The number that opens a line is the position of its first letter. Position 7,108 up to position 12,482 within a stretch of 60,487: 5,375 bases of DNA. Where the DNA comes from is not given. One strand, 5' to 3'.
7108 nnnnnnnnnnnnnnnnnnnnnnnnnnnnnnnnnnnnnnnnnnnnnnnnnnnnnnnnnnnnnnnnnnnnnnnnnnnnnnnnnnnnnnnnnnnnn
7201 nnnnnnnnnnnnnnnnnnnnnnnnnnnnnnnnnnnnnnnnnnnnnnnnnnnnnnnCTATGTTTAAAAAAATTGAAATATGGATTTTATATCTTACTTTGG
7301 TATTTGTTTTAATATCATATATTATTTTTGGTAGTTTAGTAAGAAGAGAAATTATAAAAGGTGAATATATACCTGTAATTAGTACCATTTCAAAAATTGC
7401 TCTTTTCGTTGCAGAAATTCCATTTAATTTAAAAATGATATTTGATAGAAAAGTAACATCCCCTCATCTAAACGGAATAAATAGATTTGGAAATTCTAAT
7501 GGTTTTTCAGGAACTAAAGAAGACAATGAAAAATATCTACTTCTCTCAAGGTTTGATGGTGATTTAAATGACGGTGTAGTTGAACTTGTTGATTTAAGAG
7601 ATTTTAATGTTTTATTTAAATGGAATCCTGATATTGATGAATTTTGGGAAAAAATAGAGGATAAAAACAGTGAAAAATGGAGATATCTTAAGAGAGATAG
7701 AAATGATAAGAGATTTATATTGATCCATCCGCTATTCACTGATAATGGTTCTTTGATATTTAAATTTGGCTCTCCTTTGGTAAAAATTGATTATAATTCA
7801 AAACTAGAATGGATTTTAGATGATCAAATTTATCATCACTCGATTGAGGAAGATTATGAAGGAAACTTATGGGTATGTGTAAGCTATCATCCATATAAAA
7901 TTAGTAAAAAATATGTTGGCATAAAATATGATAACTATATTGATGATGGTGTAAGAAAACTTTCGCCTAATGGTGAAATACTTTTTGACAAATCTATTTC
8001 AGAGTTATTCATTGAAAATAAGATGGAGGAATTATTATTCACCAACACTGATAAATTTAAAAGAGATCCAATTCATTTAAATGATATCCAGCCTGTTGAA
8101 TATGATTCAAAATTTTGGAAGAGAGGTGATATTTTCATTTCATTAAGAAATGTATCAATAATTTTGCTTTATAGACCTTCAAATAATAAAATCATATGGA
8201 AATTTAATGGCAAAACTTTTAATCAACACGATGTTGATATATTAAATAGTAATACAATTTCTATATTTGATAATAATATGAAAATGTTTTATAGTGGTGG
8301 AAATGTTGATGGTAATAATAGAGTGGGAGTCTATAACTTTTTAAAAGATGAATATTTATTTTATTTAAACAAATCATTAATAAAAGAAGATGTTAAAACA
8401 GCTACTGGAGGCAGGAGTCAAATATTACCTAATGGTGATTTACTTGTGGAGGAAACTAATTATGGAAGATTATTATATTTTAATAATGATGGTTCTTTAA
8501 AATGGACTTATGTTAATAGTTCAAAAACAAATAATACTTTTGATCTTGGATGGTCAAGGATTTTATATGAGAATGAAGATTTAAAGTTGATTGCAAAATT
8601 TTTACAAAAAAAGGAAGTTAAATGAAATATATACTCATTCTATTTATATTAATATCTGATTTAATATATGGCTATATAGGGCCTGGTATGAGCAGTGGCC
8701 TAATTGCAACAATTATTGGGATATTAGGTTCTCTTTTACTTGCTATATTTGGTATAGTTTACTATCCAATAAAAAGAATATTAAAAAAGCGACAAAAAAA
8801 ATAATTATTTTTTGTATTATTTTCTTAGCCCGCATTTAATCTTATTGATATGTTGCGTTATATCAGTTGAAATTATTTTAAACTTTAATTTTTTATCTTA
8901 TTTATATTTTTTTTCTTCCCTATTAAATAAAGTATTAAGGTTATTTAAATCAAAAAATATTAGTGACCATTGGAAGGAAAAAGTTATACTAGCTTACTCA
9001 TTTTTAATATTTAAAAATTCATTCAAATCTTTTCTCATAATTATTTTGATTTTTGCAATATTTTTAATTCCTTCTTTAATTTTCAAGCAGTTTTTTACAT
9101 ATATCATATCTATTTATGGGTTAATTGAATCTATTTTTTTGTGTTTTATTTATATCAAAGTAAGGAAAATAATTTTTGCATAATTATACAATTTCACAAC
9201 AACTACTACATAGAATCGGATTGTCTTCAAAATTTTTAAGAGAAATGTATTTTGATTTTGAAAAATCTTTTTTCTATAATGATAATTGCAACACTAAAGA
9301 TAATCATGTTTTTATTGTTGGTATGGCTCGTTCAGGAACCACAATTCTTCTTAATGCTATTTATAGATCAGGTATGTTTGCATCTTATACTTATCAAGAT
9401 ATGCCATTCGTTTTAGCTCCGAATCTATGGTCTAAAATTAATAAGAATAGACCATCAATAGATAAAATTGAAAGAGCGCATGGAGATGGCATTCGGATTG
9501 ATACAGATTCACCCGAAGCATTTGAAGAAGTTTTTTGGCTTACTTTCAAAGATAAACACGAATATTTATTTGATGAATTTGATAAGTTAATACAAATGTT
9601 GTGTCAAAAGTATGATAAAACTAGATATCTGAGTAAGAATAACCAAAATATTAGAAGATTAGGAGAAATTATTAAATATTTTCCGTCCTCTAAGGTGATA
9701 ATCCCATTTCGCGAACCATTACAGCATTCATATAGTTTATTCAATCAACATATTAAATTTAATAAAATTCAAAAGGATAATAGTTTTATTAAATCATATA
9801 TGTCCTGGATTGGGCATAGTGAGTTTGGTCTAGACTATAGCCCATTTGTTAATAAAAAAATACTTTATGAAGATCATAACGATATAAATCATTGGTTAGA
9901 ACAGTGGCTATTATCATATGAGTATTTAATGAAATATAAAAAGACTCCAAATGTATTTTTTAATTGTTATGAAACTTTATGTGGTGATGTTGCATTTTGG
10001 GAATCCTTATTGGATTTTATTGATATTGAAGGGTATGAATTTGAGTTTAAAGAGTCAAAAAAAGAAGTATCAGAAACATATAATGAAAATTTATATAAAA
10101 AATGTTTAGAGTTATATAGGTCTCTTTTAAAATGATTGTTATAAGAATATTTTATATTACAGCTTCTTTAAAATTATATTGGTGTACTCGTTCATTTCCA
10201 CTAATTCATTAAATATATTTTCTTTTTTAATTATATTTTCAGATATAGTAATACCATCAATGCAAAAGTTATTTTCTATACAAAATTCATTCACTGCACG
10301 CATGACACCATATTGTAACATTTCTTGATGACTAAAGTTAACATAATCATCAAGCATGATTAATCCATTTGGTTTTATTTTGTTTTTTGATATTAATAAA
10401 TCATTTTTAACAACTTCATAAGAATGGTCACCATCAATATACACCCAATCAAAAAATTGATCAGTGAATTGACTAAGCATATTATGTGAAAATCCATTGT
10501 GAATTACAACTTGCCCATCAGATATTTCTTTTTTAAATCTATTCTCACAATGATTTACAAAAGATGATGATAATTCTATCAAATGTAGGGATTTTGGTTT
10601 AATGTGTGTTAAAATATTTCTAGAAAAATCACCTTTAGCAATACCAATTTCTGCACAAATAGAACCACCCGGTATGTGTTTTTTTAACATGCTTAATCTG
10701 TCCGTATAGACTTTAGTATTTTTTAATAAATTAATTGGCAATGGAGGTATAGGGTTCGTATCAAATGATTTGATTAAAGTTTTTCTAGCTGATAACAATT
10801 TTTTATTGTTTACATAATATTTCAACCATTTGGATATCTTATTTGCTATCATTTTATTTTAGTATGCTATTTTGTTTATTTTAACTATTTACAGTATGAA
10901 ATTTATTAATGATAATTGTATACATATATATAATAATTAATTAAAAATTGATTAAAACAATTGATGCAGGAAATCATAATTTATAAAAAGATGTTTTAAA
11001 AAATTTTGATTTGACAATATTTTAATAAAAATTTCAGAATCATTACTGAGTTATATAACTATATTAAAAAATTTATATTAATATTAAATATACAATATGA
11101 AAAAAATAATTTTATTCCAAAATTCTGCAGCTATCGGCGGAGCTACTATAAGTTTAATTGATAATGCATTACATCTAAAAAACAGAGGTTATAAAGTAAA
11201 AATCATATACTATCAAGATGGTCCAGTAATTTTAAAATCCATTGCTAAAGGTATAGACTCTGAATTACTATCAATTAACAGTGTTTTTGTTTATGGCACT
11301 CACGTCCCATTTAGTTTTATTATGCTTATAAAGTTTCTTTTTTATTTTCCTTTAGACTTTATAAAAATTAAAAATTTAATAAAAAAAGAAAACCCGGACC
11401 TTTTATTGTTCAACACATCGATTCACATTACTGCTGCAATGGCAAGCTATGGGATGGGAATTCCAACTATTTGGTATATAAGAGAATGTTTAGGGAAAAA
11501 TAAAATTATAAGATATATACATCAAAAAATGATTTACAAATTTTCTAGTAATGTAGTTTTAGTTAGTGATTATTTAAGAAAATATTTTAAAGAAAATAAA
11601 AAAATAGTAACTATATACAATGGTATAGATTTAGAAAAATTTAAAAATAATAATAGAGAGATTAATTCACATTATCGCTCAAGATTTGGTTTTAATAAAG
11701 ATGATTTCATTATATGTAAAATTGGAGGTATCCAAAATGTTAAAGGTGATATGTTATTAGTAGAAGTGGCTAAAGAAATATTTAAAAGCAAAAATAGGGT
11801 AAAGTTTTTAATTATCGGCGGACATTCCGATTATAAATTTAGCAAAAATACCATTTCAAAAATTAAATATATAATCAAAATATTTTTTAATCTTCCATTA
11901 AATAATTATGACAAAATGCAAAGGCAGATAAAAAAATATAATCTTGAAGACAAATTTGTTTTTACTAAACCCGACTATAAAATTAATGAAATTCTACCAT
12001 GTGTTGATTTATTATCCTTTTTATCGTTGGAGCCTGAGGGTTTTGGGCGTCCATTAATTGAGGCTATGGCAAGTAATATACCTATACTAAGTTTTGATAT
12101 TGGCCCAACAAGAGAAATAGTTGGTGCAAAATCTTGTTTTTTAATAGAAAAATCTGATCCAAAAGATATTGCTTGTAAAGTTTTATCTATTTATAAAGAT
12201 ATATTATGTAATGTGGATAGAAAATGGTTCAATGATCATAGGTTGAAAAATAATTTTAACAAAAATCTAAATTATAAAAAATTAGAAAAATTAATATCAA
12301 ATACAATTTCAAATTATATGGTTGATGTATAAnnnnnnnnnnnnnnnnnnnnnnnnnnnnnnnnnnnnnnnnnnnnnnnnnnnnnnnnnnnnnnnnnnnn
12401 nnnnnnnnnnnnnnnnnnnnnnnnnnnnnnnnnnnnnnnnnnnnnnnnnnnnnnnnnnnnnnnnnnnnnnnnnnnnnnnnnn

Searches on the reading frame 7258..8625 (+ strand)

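Call 8: search_protein_families(library=pfam, proteins=[window:7258-8625:+], max_evalue=0.001)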
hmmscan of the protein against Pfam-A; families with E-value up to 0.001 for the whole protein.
window:7258-8625:+ (455 aa): 2 families
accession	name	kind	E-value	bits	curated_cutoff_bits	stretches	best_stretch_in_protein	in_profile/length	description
PF14269.12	Arylsulfotran_2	-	4.2e-45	154.9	27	1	187-420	54-300/301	Arylsulfotransferase (ASST)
PF05935.17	Arylsulfotrans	-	6.2e-06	25.9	24.2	1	160-316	57-213/374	Arylsulfotransferase (ASST)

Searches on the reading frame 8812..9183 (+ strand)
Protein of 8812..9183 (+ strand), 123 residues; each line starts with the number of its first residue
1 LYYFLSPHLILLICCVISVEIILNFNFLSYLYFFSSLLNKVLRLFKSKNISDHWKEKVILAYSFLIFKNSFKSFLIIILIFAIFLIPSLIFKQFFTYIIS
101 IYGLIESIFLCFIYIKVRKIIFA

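Call 8: search_protein_families(library=pfam, proteins=[window:8812-9183:+], max_evalue=0.001)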
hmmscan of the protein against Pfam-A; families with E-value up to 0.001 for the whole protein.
window:8812-9183:+ (123 aa): 0 families

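Call 47: search_protein_families(library=pfam, proteins=[window:8812-9183:+], max_evalue=10)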
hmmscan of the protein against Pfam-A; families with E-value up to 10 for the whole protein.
window:8812-9183:+ (123 aa): 3 families
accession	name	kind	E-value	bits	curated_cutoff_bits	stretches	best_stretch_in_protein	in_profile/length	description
PF10862.14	FcoT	-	0.04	13.9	27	1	18-58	52-92/156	FcoT-like thioesterase domain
PF05216.18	UNC-50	-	0.079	12.9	22.1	1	10-100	78-160/221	UNC-50 family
PF11882.13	DUF3402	-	2.8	7.6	25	1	15-67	179-232/454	Domain of unknown function (DUF3402)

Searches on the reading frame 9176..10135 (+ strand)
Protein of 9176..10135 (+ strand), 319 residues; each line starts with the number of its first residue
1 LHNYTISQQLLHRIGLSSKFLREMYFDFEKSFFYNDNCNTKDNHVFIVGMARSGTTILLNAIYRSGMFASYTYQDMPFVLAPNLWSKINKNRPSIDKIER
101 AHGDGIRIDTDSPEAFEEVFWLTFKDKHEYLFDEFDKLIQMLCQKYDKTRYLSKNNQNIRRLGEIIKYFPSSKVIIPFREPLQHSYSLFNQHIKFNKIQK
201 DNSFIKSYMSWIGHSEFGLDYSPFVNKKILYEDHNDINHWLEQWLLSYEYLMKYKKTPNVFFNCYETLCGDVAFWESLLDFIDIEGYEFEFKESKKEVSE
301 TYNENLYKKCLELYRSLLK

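Call 8: search_protein_families(library=pfam, proteins=[window:9176-10135:+], max_evalue=0.001)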
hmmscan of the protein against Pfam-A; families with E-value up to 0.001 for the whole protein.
window:9176-10135:+ (319 aa): 2 families
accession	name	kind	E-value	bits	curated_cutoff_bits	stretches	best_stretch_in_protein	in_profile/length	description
PF13469.12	Sulfotransfer_3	-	3e-12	47.7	27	1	45-195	2-148/216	Sulfotransferase family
PF00685.33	Sulfotransfer_1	-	5.9e-06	26.3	22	1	42-285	1-182/255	Sulfotransferase domain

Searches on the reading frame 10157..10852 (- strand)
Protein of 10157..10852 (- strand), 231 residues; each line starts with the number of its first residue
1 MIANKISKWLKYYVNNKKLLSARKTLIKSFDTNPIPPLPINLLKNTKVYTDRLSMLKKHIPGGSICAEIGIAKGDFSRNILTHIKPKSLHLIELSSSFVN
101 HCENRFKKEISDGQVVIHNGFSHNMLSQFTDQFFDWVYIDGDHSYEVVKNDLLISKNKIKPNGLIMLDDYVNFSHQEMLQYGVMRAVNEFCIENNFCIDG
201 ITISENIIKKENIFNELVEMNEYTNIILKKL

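Call 8: search_protein_families(library=pfam, proteins=[window:10157-10852:-], max_evalue=0.001)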
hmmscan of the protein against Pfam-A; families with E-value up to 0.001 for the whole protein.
window:10157-10852:- (231 aa): 1 family
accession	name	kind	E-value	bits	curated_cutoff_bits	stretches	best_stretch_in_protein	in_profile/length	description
PF13578.12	Methyltransf_24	-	1.6e-16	61.6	26.3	1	68-170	2-105/105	Methyltransferase domain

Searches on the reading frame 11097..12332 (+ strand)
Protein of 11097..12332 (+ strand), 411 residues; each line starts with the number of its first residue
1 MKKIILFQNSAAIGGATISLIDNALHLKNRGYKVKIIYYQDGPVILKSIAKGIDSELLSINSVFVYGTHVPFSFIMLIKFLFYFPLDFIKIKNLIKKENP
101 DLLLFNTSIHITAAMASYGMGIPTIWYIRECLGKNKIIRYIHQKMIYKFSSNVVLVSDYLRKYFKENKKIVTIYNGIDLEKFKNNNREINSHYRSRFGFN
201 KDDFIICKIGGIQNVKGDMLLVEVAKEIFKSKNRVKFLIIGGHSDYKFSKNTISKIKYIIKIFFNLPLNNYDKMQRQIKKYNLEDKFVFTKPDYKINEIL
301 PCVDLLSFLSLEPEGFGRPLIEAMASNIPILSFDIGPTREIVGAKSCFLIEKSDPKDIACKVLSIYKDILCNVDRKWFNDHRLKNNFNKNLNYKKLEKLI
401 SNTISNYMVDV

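Call 9: search_protein_families(library=pfam, proteins=[window:11097-12332:+], max_evalue=0.001)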
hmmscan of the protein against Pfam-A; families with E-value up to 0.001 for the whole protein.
window:11097-12332:+ (411 aa): 3 families
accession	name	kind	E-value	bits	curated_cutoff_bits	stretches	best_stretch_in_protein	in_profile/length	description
PF00534.26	Glycos_transf_1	-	1e-21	77.7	26.4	1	194-368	6-158/172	Glycosyl transferases group 1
PF13439.12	Glyco_transf_4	-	1.2e-16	61.6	28.5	1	13-181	1-170/170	Glycosyltransferase Family 4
PF13692.12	Glyco_trans_1_4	-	1.7e-15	58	27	1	205-368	3-142/142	Glycosyl transferases group 1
